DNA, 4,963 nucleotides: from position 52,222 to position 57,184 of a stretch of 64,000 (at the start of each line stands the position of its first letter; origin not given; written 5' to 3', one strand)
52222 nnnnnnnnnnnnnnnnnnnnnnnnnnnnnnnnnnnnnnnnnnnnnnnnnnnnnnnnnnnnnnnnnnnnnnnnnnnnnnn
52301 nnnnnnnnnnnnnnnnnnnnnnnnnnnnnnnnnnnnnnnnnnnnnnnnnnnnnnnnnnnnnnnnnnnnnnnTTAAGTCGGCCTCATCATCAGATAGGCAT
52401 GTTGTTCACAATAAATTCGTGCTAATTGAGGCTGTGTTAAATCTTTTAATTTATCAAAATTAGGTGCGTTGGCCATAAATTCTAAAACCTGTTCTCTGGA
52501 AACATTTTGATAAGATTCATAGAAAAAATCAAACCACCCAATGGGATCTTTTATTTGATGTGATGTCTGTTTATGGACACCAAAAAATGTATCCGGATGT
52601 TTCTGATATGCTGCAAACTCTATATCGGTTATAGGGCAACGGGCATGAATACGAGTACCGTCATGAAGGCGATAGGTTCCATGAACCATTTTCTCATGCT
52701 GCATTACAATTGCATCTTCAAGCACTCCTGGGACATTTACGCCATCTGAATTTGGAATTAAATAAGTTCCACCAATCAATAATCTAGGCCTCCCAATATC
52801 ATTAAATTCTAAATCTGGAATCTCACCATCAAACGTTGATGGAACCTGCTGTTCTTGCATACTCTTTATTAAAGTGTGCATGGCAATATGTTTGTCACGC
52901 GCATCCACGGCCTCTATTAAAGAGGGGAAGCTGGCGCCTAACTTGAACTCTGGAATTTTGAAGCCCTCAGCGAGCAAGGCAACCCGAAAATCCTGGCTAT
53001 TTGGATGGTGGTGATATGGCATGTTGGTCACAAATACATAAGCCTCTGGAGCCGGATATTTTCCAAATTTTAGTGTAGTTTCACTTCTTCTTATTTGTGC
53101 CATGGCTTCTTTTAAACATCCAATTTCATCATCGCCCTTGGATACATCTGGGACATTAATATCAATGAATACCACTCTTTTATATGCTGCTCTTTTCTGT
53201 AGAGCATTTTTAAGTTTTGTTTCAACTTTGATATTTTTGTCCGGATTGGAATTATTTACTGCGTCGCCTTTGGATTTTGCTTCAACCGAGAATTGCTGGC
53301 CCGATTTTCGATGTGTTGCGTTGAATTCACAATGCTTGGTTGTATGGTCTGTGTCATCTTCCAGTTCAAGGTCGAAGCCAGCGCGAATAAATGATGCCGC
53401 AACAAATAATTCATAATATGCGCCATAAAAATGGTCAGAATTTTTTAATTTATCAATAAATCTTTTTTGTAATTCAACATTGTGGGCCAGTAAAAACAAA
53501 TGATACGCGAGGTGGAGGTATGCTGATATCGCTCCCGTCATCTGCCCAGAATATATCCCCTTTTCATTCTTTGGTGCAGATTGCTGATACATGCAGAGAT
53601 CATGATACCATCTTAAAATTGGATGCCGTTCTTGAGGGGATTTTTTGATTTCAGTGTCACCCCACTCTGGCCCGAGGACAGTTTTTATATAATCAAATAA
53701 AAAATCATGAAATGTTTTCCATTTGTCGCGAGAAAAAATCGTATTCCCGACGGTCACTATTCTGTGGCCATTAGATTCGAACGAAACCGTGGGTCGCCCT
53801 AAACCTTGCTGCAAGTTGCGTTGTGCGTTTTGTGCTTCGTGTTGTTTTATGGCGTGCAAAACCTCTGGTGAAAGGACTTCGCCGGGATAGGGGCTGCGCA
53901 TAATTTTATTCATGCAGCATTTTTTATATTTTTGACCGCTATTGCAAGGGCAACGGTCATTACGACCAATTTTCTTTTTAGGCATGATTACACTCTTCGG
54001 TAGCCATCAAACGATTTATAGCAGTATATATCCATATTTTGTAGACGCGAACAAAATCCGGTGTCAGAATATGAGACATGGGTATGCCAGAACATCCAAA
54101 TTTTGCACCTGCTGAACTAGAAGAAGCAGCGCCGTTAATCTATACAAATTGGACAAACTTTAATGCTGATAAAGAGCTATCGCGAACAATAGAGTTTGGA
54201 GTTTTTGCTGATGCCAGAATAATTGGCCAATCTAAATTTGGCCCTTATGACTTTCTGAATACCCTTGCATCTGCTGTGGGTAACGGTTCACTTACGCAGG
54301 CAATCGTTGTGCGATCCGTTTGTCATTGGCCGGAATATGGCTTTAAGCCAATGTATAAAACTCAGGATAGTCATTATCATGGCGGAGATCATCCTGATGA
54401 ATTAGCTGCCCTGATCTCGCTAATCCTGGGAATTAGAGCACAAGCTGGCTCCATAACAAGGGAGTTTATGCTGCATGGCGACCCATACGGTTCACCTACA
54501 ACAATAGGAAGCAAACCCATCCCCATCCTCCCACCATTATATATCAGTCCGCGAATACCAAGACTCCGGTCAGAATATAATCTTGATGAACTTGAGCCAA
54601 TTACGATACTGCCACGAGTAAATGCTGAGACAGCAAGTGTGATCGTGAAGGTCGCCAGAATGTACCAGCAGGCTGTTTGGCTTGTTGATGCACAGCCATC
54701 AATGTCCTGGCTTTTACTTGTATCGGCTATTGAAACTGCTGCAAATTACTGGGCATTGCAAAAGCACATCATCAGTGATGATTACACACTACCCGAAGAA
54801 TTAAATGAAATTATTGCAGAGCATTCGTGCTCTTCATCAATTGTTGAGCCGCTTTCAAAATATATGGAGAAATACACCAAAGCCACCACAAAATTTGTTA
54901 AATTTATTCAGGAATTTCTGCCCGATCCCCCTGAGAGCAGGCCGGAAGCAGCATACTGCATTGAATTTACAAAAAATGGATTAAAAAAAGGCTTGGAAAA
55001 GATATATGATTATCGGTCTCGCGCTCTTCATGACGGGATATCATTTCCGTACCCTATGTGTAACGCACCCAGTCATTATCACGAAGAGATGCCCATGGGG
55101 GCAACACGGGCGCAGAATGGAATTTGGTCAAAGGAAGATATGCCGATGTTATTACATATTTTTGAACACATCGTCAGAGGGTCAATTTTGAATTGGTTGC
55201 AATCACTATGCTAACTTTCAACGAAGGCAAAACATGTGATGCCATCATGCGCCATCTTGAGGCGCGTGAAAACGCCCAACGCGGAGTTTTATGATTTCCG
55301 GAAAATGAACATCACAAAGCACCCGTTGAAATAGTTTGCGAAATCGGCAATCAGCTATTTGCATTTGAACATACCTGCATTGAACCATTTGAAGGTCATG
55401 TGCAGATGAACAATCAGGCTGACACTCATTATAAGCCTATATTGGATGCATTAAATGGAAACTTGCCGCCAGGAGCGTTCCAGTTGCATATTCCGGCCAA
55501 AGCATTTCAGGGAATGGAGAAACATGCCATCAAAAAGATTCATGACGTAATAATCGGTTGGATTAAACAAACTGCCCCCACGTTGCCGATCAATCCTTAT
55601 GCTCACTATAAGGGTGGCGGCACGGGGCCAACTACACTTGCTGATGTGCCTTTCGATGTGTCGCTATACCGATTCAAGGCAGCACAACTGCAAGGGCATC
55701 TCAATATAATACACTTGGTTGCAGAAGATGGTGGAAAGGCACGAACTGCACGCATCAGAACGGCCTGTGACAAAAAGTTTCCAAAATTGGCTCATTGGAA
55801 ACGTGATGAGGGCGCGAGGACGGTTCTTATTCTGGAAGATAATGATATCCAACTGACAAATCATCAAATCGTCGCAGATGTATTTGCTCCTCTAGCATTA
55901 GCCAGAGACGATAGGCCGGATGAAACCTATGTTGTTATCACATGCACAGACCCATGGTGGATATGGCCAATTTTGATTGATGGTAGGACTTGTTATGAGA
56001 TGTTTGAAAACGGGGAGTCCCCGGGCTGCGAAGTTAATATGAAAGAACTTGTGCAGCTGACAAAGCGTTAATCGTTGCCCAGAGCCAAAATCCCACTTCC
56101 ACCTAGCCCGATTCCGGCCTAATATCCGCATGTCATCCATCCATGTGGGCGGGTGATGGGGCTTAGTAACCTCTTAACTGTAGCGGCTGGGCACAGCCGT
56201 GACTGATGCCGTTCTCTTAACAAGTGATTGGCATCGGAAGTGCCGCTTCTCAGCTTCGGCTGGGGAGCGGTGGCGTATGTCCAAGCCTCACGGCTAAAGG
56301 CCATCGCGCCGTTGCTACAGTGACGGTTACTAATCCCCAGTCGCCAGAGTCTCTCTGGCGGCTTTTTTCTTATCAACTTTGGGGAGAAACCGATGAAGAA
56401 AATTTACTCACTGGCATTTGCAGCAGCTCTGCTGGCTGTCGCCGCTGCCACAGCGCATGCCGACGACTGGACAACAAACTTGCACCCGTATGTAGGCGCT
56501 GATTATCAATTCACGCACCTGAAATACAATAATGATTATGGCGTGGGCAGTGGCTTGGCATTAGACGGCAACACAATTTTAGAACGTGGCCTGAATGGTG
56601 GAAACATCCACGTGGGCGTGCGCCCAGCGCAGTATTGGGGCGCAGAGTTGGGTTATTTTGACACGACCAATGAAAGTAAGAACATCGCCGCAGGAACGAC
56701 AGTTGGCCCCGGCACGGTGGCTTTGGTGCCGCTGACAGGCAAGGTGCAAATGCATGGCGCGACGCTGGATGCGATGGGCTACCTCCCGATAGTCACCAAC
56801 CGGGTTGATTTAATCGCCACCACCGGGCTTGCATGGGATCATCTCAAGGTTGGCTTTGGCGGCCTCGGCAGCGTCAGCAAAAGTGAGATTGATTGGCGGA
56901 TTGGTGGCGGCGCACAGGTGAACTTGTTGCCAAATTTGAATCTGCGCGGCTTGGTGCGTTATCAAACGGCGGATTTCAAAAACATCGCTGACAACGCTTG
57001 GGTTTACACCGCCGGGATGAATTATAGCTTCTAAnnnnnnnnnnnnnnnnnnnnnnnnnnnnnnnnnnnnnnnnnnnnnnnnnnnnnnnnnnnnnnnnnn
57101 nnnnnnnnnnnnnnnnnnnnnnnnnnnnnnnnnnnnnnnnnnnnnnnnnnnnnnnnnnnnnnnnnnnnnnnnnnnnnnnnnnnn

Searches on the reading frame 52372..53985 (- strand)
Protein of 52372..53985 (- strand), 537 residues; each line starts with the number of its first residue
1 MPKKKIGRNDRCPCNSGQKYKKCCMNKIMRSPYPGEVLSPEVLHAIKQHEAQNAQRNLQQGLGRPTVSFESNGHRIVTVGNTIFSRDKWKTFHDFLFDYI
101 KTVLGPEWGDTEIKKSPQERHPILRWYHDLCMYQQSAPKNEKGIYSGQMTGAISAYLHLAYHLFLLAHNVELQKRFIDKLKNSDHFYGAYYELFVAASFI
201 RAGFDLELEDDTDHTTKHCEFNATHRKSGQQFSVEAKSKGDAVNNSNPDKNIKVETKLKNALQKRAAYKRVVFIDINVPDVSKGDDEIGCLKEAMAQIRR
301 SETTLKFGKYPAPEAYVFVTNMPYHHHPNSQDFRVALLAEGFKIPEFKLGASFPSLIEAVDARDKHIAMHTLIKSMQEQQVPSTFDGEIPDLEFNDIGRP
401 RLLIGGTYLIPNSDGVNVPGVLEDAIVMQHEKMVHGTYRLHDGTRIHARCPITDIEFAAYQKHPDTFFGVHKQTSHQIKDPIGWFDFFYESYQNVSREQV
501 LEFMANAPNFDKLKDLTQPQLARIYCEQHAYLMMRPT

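Call 10: search_protein_families(library=pfam, proteins=[window:52372-53985:-], max_evalue=0.01)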
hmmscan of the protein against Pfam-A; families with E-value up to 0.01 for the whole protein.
window:52372-53985:- (537 aa): 1 family
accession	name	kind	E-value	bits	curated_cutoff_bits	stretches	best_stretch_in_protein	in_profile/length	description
PF02810.21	SEC-C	-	5.5e-08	33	20.4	1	8-26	1-19/19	SEC-C motif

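Call 60: search_protein_families(library=padloc, proteins=[window:52372-53985:-], max_evalue=0.001)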
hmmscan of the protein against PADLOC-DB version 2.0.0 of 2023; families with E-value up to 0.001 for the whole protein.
window:52372-53985:- (537 aa): 4 families
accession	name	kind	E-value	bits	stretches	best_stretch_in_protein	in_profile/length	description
PDLC00833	E1-E2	-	7e-07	27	1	3-29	169-195/222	E1-E2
PDLC00865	E2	-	1.1e-05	23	1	3-29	167-193/219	E2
PDLC00872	E2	-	3.9e-05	21.2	1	3-28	165-190/216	E2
PDLC04917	PDC-S12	-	4e-05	21.6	1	3-25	195-217/218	-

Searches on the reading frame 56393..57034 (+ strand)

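Call 10: search_protein_families(library=pfam, proteins=[window:56393-57034:+], max_evalue=0.01)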
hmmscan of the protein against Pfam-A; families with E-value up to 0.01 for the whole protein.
window:56393-57034:+ (213 aa): 1 family
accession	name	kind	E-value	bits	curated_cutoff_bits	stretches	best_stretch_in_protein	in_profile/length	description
PF13505.12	OMP_b-brl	-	1.3e-13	52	28.7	1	10-213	3-175/175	Outer membrane protein beta-barrel domain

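Call 60: search_protein_families(library=padloc, proteins=[window:56393-57034:+], max_evalue=0.001)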
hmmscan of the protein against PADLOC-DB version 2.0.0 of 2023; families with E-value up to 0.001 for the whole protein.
window:56393-57034:+ (213 aa): 0 families
